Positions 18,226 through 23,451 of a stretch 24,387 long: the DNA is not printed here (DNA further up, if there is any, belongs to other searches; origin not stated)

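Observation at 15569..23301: NfeD-like / long flotillin / giant AAA+ protein: a three-gene cassette with flotillin-to-ATPase translational coupling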

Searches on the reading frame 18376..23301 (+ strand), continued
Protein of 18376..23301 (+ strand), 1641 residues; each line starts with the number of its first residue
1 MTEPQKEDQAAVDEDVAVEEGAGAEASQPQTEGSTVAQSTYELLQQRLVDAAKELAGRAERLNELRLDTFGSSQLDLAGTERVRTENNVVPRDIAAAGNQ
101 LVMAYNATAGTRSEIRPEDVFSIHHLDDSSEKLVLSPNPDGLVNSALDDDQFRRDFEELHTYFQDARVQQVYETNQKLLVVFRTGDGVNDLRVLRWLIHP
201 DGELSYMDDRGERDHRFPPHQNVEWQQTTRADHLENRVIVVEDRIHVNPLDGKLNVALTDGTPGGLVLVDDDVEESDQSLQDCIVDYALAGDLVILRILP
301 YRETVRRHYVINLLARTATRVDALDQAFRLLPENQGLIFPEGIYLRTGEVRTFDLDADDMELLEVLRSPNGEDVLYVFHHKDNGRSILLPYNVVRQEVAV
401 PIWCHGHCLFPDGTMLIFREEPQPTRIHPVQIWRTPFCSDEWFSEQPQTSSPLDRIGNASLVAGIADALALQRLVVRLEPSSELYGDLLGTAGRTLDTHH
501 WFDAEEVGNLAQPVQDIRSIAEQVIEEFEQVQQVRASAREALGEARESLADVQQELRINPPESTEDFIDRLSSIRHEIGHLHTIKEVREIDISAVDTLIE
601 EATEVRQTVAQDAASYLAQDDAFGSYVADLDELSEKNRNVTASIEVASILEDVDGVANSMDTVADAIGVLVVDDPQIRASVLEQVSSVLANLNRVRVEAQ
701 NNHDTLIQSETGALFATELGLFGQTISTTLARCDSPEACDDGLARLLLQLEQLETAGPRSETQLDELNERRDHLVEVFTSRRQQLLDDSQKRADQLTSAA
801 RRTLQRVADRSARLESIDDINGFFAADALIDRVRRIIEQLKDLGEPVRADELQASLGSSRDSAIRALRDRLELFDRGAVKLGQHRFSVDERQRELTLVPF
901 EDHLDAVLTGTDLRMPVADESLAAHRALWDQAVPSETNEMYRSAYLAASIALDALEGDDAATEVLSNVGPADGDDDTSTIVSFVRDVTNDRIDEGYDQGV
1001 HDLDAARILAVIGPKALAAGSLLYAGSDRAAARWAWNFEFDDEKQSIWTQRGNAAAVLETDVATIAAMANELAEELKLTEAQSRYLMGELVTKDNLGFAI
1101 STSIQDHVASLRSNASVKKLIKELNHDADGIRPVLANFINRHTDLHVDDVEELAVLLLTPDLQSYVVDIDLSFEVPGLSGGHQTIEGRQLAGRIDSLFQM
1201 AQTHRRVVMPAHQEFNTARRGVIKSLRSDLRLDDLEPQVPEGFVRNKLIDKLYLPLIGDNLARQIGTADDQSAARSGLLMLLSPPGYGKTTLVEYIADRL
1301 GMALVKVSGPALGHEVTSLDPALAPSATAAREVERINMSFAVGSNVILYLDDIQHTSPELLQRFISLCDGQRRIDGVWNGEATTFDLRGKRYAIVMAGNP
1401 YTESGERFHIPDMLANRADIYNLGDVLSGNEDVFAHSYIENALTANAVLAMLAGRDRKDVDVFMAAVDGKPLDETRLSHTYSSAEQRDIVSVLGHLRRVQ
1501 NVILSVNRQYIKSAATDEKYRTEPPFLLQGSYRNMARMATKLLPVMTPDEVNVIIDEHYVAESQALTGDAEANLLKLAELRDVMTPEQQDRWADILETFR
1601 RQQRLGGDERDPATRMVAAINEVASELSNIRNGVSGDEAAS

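Call 19: find_related_loci(query=window:18376-23301:+, collection=genome_contigs, flank=10000)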
Query window:18376-23301:+ (1641 aa) in genome_contigs; peptide patterns used: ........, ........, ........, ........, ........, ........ (x = any residue, [..] = any of these).
25 stretches matched a pattern; 1 encode a relative of the query (tblastn E <= 1e-3); 1 distinct loci.
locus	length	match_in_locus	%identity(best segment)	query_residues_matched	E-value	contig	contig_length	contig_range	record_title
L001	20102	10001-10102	38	1279-1312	2e-4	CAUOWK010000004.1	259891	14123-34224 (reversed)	MAG: uncultured Sphingorhabdus sp. isolate m02-metabat.7 genome assembly, contig: m02-c19, whole genome shotgun sequence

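Call 20: find_encoding_contigs(protein=P0121, flank=10000, max_places=3)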
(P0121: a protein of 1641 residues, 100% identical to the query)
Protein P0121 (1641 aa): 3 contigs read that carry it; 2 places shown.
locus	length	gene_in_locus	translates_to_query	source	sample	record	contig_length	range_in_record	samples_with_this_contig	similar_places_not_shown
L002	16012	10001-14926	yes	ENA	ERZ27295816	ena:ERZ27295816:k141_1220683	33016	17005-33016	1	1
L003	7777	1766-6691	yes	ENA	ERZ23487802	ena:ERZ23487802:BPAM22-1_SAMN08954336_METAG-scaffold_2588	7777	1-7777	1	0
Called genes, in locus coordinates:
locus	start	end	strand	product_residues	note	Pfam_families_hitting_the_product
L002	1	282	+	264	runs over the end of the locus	PF13847:Methyltransf_31, PF08241:Methyltransf_11, PF08242:Methyltransf_12, PF13649:Methyltransf_25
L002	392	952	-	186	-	PF02627:CMD (faint)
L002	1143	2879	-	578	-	PF13687:DUF4153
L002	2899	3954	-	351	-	PF00672:HAMP, PF00512:HisKA, PF13581:HATPase_c_2 (weak), PF02518:HATPase_c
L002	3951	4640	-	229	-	PF00072:Response_reg, PF00486:Trans_reg_C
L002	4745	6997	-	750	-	-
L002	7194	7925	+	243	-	-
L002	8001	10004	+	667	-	-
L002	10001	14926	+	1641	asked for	PF12458:DUF3686, PF07728:AAA_5 (faint), PF25472:DUF7902, PF00004:AAA (weak)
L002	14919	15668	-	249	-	PF00165:HTH_AraC (faint), PF12833:HTH_18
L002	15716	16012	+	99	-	?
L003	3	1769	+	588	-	?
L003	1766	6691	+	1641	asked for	PF12458:DUF3686, PF07728:AAA_5 (faint), PF25472:DUF7902, PF00004:AAA (weak)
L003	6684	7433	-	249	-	PF00165:HTH_AraC (faint), PF12833:HTH_18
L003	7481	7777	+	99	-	?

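Call 21: find_encoding_contigs(protein=P0238, flank=10000, max_places=3)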
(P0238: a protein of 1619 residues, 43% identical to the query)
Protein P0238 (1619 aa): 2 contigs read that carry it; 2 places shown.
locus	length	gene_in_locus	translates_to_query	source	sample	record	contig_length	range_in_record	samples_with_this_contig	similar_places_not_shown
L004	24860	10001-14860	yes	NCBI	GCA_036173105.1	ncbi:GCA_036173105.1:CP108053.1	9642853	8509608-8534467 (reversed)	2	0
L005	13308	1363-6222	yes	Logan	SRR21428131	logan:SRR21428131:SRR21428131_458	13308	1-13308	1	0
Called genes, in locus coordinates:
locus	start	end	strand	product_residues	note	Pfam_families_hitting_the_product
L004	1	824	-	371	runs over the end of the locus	PF17853:GGDEF_2, PF13556:HTH_30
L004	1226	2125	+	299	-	PF25145:NfeD1b_N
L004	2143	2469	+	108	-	PF11239:DUF3040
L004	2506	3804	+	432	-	PF06965:Na_H_antiport_1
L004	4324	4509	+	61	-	-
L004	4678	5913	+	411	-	PF00999:Na_H_Exchanger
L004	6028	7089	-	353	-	PF17853:GGDEF_2, PF13556:HTH_30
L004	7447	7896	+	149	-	-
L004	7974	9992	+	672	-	-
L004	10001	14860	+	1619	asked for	PF12458:DUF3686, PF25472:DUF7902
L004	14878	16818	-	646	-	PF02254:TrkA_N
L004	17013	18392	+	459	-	PF02386:TrkH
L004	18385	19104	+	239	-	PF02254:TrkA_N, PF03446:NAD_binding_2 (weak), PF02080:TrkA_C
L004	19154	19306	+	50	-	-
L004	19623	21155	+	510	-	PF01235:Na_Ala_symp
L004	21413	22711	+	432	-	PF06965:Na_H_antiport_1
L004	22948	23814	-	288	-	PF00582:Usp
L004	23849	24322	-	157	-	PF00011:HSP20, PF17886:ArsA_HSP20 (faint)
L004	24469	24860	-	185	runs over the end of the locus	-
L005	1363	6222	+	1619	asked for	PF12458:DUF3686, PF25472:DUF7902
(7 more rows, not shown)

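Call 22: find_encoding_contigs(protein=P0193, flank=10000, max_places=3)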
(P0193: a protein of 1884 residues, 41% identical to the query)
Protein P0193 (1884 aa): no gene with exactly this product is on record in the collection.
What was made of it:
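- Tried and rejected: Not on record for a context look-up (call 22).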

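Call 25: find_related_loci(query=A1, collection=metagenome_contigs, flank=10000)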
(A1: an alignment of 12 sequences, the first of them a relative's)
Query A1 (1641 aa) in metagenome_contigs; peptide patterns used: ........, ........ (x = any residue, [..] = any of these).
600 stretches matched a pattern (row limit reached: there are more); 327 encode a relative of the query (tblastn E <= 1e-3); the best 80 are kept; 80 distinct loci.
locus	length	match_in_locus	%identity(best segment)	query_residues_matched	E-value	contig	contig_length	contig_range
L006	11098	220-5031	43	38-1630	0e+0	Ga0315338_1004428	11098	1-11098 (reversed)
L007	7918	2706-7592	44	39-1634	0e+0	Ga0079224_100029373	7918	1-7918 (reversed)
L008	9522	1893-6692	43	39-1634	0e+0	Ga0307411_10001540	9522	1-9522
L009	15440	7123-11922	44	39-1635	0e+0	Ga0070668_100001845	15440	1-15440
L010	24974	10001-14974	39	26-1634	0e+0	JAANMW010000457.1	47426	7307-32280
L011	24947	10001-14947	41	19-1634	0e+0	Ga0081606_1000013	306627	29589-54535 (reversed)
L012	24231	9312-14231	41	31-1630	0e+0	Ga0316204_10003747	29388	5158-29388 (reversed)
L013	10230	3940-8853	40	39-1635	0e+0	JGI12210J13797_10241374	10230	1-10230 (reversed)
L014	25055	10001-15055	40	10-1641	0e+0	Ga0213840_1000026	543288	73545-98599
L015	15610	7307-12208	38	36-1639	0e+0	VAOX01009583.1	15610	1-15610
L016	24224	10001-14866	41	43-1631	0e+0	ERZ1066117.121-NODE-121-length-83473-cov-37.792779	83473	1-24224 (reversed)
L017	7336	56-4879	43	29-1635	0e+0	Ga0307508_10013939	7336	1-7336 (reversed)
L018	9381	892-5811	39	41-1630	0e+0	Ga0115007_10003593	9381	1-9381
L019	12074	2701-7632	40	39-1641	0e+0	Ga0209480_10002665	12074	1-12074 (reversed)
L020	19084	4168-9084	39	25-1630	0e+0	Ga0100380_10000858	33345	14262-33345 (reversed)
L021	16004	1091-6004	39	30-1632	0e+0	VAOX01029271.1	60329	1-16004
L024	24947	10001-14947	40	24-1639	0e+0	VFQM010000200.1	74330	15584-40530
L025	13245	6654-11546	39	41-1637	0e+0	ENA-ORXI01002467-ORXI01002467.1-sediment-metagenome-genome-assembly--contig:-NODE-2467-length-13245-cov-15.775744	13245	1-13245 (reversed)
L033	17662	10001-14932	39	25-1634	0e+0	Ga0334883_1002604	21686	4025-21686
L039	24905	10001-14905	37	26-1629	0e+0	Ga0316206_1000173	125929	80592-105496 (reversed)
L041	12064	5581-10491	37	40-1641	0e+0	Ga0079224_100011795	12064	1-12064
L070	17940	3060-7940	38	38-1641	0e+0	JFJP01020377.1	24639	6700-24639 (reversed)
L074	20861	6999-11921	36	18-1641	0e+0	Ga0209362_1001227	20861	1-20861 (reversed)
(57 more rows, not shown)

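Call 31: search_protein_families(library=pfam, proteins=[L025:4494-5174:+, L025:5189-6295:+, L033:6398-8539:-, L033:8222-8776:+, L033:3893-6397:+, L020:89-2218:+, L020:2565-3422:-, L025:2209-3432:+, L033:8927-9649:-], max_evalue=0.01)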
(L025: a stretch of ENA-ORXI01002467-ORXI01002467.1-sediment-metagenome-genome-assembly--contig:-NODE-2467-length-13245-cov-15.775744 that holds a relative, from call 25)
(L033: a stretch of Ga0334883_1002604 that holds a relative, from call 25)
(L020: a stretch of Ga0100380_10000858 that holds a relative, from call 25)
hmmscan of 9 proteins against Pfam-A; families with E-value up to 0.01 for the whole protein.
L025:4494-5174:+ (226 aa): 1 family
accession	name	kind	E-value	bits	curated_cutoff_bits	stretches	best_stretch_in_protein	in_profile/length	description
PF01987.23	AIM24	-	8.6e-72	241.6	25.7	1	3-210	1-205/205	Mitochondrial biogenesis AIM24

L025:5189-6295:+ (368 aa): 1 family
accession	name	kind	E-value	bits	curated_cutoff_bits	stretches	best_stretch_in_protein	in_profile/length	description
PF01435.24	Peptidase_M48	-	1.9e-30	106.5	20.3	1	170-345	5-183/186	Peptidase family M48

L033:6398-8539:- (713 aa): 7 families
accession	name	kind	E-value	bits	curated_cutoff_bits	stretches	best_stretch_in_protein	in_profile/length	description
PF00069.31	Pkinase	-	7.1e-39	134.2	31.7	1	395-649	1-253/263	Protein kinase domain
PF07714.23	PK_Tyr_Ser-Thr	-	1.9e-25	90.1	23.1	1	397-649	3-250/258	Protein tyrosine and serine/threonine kinase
PF02743.24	dCache_1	-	6.4e-07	29.6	45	1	96-245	57-172/240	Cache domain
PF22673.2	MCP-like_PDC_1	-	1.1e-06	29.5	27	1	163-229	46-112/113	Methyl-accepting chemotaxis protein-like, first PDC sensor domain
PF03109.22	ABC1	-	0.00021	20.9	22.9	1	474-557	146-224/244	ABC1 atypical kinase-like domain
PF06293.20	Kdo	-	0.0025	17.7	21.3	1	473-544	94-166/207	Lipopolysaccharide kinase (Kdo/WaaP) family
PF17667.7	Pkinase_fungal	-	0.0065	15.7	24.1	1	501-589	291-382/387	Fungal protein kinase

L033:8222-8776:+ (184 aa): 0 families

L033:3893-6397:+ (834 aa): 0 families

L020:89-2218:+ (709 aa): 9 families
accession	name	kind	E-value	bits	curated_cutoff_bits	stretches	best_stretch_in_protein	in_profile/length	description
PF02518.31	HATPase_c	-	2e-25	89.8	26.4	1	599-706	1-109/111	Histidine kinase-, DNA gyrase B-, and HSP90-like ATPase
PF13426.13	PAS_9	-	2.3e-08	34.7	27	1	378-460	2-103/103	PAS domain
PF00072.30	Response_reg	-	8.8e-07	29.5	30.2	1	237-336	1-98/111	Response regulator receiver domain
PF08448.16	PAS_4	-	2.2e-06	28.3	23.1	1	378-413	6-41/110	PAS fold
PF13581.12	HATPase_c_2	-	5.9e-06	26.8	27.4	1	603-703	31-126/127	Histidine kinase-like ATPase domain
PF00989.32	PAS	-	9.7e-06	26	22.6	1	378-423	12-57/113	PAS fold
PF14501.12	HATPase_c_5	-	1.1e-05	25.7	22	1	602-696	4-94/102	GHKL domain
PF00512.31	HisKA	-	3.4e-05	24.2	26.9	1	479-552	4-61/66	His Kinase A (phospho-acceptor) domain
PF13188.13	PAS_8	-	3.7e-05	23.9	21.8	1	375-420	9-55/65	PAS domain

L020:2565-3422:- (285 aa): 0 families

L025:2209-3432:+ (407 aa): 2 families
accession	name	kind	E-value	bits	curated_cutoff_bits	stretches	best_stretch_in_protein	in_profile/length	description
PF07804.18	HipA_C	-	2.5e-43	148.7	30.5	1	150-335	3-187/213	HipA-like C-terminal domain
PF13657.11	Couple_hipA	-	4.3e-15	56.5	22.5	1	29-110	11-98/99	HipA N-terminal domain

L033:8927-9649:- (240 aa): 0 families

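Call 43: search_protein_families(library=pfam, proteins=[L024:6402-7097:+, L024:5768-6382:+, L021:12803-13495:+, L039:6739-7074:+], max_evalue=0.01)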
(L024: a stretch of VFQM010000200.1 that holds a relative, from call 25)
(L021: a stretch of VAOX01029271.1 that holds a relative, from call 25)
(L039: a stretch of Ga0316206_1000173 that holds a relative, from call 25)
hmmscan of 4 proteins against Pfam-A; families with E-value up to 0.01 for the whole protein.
L024:6402-7097:+ (231 aa): 2 families
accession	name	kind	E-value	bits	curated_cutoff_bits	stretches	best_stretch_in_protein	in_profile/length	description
PF04012.17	PspA_IM30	-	2.6e-53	181.3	33.9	1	2-230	1-219/220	PspA/IM30 family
PF24704.1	DUF7667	-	0.00088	19.8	27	1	56-102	28-74/76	Family of unknown function (DUF7667)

L024:5768-6382:+ (204 aa): 1 family
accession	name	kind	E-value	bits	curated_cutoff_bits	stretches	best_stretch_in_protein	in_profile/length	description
PF09938.14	DUF2170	-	1.6e-50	170.9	27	1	66-202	2-137/137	Uncharacterized protein conserved in bacteria (DUF2170)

L021:12803-13495:+ (230 aa): 4 families
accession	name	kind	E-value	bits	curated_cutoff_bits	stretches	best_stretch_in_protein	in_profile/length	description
PF13091.12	PLDc_2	-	2.1e-30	105.7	27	1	100-222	1-131/132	PLD-like domain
PF07894.18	SACK1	-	2e-09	37.9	21.4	2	171-222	218-268/274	Scaffolding anchor of CK1 domain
PF00614.28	PLDc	-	0.0008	19.8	21.9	1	172-193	5-26/28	Phospholipase D Active site motif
PF11495.14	Regulator_TrmB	-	0.0076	16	22.2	0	97-170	12-81/233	Archaeal transcriptional regulator TrmB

L039:6739-7074:+ (111 aa): 0 families

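Call 71: find_encoding_contigs(protein=P0129, flank=10000, max_places=1)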
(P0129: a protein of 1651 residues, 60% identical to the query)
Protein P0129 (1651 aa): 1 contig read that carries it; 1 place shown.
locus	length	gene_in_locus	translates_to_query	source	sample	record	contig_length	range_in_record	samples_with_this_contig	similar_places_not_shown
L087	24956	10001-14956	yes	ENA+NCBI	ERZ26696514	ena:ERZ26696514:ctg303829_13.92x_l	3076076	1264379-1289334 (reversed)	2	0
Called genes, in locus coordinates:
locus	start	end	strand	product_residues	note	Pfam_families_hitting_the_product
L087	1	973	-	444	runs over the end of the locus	PF03023:MurJ, PF01554:MatE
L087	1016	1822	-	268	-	-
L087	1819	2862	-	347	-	PF13476:AAA_23 (weak), PF00005:ABC_tran, PF13304:AAA_21 (weak)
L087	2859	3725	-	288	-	PF12679:ABC2_membrane_2, PF12698:ABC2_membrane_3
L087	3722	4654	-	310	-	PF00005:ABC_tran, PF13304:AAA_21 (weak)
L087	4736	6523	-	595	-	-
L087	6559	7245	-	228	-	PF01738:DLH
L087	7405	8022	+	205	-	-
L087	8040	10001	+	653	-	-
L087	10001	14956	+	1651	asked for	PF12458:DUF3686, PF00004:AAA (faint), PF25472:DUF7902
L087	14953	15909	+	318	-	PF03631:Virul_fac_BrkB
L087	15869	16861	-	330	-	PF00561:Abhydrolase_1, PF12146:Hydrolase_4 (weak), PF12697:Abhydrolase_6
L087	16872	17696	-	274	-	-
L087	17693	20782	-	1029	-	-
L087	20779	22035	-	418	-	PF00535:Glycos_transf_2, PF13641:Glyco_tranf_2_3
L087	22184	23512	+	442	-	PF03935:SKN1_KRE6_Sbg1, PF00722:Glyco_hydro_16 (weak), PF26113:GH16_XgeA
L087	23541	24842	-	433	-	PF00535:Glycos_transf_2, PF13641:Glyco_tranf_2_3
